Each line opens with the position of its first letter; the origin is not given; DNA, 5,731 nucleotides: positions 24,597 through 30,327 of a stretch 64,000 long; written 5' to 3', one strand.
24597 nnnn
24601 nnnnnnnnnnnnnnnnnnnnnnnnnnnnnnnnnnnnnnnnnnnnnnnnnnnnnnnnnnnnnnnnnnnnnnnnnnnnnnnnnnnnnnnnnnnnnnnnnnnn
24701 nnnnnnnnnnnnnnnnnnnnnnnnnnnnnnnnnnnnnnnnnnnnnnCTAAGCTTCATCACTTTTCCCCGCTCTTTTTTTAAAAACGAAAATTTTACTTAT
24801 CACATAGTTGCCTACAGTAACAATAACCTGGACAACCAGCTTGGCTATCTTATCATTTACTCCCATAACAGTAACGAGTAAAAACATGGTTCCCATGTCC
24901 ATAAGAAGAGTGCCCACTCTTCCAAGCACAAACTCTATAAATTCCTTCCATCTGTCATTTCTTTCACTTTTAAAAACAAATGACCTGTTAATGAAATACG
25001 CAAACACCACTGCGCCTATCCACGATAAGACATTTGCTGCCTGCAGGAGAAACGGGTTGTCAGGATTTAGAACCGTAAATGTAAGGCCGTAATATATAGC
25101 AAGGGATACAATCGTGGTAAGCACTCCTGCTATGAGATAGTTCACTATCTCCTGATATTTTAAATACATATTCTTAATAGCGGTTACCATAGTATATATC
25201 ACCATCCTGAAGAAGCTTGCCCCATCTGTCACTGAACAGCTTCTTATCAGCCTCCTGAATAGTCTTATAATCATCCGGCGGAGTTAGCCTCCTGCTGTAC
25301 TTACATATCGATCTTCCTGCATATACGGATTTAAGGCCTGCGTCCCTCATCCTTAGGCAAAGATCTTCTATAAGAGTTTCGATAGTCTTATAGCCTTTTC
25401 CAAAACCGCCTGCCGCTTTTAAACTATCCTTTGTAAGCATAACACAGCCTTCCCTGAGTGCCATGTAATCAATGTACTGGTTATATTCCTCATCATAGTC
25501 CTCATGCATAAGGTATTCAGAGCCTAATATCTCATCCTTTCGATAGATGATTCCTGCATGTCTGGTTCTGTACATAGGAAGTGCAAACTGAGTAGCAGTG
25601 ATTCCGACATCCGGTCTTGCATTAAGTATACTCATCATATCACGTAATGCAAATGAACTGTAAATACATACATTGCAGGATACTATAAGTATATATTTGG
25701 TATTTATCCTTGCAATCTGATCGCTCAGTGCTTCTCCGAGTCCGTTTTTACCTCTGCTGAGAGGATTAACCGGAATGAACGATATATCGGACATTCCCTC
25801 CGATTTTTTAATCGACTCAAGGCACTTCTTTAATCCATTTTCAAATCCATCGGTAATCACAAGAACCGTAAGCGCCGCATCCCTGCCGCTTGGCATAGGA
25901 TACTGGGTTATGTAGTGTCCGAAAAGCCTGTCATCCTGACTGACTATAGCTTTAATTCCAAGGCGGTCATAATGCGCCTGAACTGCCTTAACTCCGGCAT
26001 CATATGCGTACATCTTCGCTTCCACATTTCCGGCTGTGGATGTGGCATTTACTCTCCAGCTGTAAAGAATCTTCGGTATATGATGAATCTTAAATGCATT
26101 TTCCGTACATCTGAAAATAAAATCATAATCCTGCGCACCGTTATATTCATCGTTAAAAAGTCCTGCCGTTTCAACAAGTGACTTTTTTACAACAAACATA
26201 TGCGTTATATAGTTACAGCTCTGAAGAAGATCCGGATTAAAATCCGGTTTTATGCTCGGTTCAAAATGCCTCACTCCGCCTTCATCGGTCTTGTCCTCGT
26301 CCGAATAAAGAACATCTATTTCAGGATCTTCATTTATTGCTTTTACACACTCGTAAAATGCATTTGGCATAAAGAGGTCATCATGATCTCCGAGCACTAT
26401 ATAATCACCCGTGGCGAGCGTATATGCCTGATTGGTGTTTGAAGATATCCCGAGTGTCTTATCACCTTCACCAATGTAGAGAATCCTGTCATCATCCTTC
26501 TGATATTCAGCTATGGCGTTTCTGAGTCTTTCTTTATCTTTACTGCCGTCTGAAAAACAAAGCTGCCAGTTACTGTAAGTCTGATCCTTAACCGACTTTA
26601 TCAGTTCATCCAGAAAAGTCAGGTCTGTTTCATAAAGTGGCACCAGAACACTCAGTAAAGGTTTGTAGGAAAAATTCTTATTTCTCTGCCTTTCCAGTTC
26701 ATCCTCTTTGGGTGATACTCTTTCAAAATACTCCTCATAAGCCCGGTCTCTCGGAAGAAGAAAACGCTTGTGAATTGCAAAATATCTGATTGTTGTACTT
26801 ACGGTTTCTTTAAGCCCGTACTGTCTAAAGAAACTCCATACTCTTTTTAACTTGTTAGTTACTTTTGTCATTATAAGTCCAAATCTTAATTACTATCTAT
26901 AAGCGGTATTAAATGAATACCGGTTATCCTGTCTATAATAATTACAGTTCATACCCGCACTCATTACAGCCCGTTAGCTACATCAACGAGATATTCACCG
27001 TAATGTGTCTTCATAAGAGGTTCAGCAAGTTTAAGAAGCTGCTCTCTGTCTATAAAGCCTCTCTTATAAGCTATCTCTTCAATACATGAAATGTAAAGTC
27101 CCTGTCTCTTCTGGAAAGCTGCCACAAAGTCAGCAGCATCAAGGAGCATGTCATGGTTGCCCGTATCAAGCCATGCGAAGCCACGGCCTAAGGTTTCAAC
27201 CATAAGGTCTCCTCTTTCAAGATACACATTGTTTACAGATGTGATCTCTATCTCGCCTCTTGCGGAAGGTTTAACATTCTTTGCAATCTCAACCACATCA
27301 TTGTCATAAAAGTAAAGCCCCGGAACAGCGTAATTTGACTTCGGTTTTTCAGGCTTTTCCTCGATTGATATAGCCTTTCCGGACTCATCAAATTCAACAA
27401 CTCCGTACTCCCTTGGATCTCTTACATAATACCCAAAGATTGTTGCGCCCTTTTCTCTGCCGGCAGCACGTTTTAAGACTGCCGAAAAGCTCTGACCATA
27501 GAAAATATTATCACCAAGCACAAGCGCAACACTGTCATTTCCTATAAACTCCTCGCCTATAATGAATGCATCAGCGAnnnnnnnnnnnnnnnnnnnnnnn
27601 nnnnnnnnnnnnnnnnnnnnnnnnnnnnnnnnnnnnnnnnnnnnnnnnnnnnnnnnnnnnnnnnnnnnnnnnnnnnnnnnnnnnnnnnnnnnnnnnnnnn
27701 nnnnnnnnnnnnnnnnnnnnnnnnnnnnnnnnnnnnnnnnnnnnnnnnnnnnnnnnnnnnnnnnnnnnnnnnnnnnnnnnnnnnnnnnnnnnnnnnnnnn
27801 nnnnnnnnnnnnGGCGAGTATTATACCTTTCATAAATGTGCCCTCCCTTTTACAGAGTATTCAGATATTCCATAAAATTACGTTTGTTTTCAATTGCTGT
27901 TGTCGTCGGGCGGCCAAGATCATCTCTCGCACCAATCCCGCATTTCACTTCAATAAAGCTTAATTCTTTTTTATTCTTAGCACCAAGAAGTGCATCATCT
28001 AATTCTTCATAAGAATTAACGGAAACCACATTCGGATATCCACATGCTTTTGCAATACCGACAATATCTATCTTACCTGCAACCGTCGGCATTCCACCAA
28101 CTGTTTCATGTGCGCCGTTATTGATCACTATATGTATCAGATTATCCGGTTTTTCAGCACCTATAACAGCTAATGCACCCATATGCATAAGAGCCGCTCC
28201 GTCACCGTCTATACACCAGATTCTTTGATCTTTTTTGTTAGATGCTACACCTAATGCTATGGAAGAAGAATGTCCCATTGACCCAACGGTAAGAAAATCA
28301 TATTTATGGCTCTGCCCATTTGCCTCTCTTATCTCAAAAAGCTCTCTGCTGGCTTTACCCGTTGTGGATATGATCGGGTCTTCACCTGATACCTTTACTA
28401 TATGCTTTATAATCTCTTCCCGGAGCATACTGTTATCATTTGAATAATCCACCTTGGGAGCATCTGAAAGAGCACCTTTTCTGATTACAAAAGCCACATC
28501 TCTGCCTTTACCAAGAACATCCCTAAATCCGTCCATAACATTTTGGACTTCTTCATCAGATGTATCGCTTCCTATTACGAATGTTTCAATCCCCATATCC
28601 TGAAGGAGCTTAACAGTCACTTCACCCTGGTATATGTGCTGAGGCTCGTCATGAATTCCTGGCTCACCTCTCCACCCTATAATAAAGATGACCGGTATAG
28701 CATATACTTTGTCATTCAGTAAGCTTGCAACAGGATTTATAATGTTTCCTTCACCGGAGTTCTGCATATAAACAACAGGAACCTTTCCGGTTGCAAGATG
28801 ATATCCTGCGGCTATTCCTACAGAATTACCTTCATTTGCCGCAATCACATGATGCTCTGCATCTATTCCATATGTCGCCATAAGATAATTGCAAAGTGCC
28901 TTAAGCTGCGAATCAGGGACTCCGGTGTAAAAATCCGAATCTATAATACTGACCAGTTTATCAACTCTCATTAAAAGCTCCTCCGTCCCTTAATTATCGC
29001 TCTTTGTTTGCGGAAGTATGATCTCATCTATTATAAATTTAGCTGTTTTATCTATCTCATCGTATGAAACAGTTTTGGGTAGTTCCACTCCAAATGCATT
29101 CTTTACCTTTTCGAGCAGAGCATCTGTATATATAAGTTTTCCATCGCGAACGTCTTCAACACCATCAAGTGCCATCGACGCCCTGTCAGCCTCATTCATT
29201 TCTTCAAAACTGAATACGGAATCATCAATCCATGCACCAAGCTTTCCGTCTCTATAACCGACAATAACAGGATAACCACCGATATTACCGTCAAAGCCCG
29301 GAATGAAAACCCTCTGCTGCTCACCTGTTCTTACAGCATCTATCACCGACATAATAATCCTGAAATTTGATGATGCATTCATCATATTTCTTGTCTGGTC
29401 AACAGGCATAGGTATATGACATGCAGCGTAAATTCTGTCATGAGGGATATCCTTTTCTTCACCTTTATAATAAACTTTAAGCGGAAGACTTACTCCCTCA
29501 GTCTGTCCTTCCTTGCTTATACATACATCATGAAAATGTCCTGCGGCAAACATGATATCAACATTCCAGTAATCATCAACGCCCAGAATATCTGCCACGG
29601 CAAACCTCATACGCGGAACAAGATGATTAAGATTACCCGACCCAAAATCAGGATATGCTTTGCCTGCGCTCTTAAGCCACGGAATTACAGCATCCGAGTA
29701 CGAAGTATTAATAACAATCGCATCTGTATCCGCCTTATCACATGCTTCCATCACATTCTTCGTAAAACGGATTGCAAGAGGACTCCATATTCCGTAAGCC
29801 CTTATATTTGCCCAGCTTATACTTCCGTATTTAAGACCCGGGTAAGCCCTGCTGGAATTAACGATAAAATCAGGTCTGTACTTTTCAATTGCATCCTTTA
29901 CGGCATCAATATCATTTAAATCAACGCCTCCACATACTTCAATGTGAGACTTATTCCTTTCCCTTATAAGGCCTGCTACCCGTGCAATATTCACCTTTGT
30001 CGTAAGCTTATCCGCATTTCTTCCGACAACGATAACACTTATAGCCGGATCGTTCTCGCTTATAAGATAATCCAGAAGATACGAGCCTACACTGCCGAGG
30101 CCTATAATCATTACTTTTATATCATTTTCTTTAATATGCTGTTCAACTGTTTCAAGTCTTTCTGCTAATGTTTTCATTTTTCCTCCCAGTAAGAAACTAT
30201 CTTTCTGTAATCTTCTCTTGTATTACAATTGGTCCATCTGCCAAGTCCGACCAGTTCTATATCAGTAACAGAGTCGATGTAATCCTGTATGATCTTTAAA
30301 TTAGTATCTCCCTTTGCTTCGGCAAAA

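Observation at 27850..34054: Phosphonate cassette with no AEP transaminase or Fe-alcohol dehydrogenase: four unassigned enzymes between pepM and ppd point to an undescribed phosphonate head group on a wall glycan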

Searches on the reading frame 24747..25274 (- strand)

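Call 7: search_protein_families(library=pfam, proteins=[window:24747-25274:-], max_evalue=0.001)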
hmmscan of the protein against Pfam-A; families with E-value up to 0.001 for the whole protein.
window:24747-25274:- (175 aa): 1 family
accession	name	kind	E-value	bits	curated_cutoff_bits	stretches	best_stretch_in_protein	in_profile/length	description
PF04138.20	GtrA_DPMS_TM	-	1.7e-24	86.7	26.1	1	46-165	2-117/117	GtrA/DPMS, transmembrane domain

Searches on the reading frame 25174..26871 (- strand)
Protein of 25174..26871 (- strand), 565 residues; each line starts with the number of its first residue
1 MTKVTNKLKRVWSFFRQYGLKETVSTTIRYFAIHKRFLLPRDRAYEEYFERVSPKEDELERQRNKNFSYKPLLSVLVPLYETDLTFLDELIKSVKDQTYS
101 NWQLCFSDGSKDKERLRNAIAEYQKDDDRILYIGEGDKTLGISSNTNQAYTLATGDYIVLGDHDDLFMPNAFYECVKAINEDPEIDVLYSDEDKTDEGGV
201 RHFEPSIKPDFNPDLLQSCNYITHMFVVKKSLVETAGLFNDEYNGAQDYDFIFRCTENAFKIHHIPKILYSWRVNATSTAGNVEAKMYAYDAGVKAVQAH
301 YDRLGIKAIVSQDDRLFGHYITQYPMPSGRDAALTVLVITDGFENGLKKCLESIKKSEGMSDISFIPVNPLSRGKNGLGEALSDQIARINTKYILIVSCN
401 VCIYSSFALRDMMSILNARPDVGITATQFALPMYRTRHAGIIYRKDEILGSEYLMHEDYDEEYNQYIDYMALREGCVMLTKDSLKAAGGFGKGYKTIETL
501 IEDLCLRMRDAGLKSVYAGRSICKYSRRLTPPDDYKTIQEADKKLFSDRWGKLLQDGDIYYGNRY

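Call 7: search_protein_families(library=pfam, proteins=[window:25174-26871:-], max_evalue=0.001)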
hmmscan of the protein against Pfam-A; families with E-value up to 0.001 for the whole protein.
window:25174-26871:- (565 aa): 3 families
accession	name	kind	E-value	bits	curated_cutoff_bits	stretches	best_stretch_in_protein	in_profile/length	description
PF00535.33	Glycos_transf_2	-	8.2e-23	81.6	23.3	1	74-233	1-164/168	Glycosyl transferase family 2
PF10111.15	Glyco_tranf_2_2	-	2.2e-05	24.5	27.3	1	74-271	1-216/276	Glycosyltransferase like family 2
PF13641.12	Glyco_tranf_2_3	-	0.0001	22.8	27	0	73-186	3-117/230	Glycosyltransferase like family 2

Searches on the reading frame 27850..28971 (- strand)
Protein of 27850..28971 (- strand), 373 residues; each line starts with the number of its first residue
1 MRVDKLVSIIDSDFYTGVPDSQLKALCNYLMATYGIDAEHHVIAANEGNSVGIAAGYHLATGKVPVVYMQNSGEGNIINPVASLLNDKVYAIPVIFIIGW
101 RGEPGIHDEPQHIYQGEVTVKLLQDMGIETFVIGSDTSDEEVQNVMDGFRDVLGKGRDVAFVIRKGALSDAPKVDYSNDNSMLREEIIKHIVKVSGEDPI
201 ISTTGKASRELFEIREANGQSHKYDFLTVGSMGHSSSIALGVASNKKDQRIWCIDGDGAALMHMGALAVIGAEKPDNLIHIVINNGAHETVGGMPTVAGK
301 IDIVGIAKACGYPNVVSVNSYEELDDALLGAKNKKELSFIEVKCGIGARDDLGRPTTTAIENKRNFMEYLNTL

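Call 3: search_protein_families(library=pfam, proteins=[window:27850-28971:-], max_evalue=0.01)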
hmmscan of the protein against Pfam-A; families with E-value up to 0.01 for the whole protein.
window:27850-28971:- (373 aa): 2 families
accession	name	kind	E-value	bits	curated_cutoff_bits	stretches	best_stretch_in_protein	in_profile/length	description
PF02775.26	TPP_enzyme_C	-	1.2e-19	71.1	21.9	1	205-342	3-151/151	Thiamine pyrophosphate enzyme, C-terminal TPP binding domain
PF02776.23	TPP_enzyme_N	-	1.3e-12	48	26.8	1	14-118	18-114/119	Thiamine pyrophosphate enzyme, N-terminal TPP binding domain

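Call 4: search_protein_families(library=ncbifam, proteins=[window:27850-28971:-], max_evalue=0.01)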
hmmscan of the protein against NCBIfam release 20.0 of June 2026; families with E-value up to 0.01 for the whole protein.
window:27850-28971:- (373 aa): 39 families (the best 25 are shown)
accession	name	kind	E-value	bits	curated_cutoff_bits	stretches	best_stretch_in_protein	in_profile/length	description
TIGR03297.1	Ppyr-DeCO2ase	equivalog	5.6e-142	473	312.5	1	13-370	3-360/360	phosphonopyruvate decarboxylase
TIGR03846.1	sulfopy_beta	equivalog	1.7e-35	122.6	221.5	1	184-347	1-159/182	sulfopyruvate decarboxylase subunit beta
NF004813.0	PRK06163.1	equivalog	6e-25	88.1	240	1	177-344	8-172/202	hypothetical protein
TIGR03845.1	sulfopyru_alph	equivalog_domain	2.5e-21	76.3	147.95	1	13-147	14-142/160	sulfopyruvate decarboxylase subunit alpha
NF005485.1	PRK07092.1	equivalog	3.5e-12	45.9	493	1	170-344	336-518/523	benzoylformate decarboxylase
NF005860.0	PRK07789.1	equivalog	8.8e-12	44.1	881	2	176-288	395-507/615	acetolactate synthase large subunit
TIGR00118.1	acolac_lg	equivalog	1.2e-10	40.5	538.35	1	178-343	357-533/557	biosynthetic-type acetolactate synthase large subunit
NF005760.0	PRK07586.1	equivalog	5.3e-10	38.9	363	1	179-290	334-444/514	acetolactate synthase large subunit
NF006319.0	PRK08527.1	equivalog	3.9e-09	35.5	905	1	175-291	358-475/565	acetolactate synthase large subunit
NF006016.1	PRK08155.1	equivalog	3.5e-08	32.3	870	1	222-287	398-465/554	acetolactate synthase large subunit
NF004710.0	PRK06048.1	equivalog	1.2e-07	30.6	976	1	225-289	406-472/561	acetolactate synthase large subunit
NF009122.0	PRK12474.1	subfamily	1.5e-07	30.6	835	1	186-285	345-443/518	hypothetical protein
NF005228.0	PRK06725.1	equivalog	1.5e-07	30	991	1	39-103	54-116/571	acetolactate synthase large subunit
NF006524.0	PRK08978.1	equivalog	3.8e-07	28.8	738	1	181-274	351-445/548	acetolactate synthase 2 catalytic subunit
NF005651.0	PRK07418.1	subfamily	3.8e-07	28.7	942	1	228-286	433-490/617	acetolactate synthase large subunit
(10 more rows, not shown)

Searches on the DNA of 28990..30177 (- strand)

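Call 97: search_dna_similar(query=L095:13500-21164:+, collection=phages, mode=distant, max_rows=8)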
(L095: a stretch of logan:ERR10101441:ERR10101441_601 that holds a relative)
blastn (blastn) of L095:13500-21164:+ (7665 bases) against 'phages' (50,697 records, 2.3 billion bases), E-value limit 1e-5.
Records with a match: 1; places in all: 1; records where one place covers at least 80% of the query: 0.
Best place of each record, by identity: 60-80% 1.
By first word of the organism name: Listeria 1.
By host as written in the record: Listeria innocua ATCC 51742 1.
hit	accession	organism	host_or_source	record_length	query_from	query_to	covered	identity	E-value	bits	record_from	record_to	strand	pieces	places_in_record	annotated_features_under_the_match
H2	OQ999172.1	Listeria phage LIS04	Listeria innocua ATCC 51742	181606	6788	6972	2%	75.4%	1e-22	117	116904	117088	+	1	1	thymidylate synthase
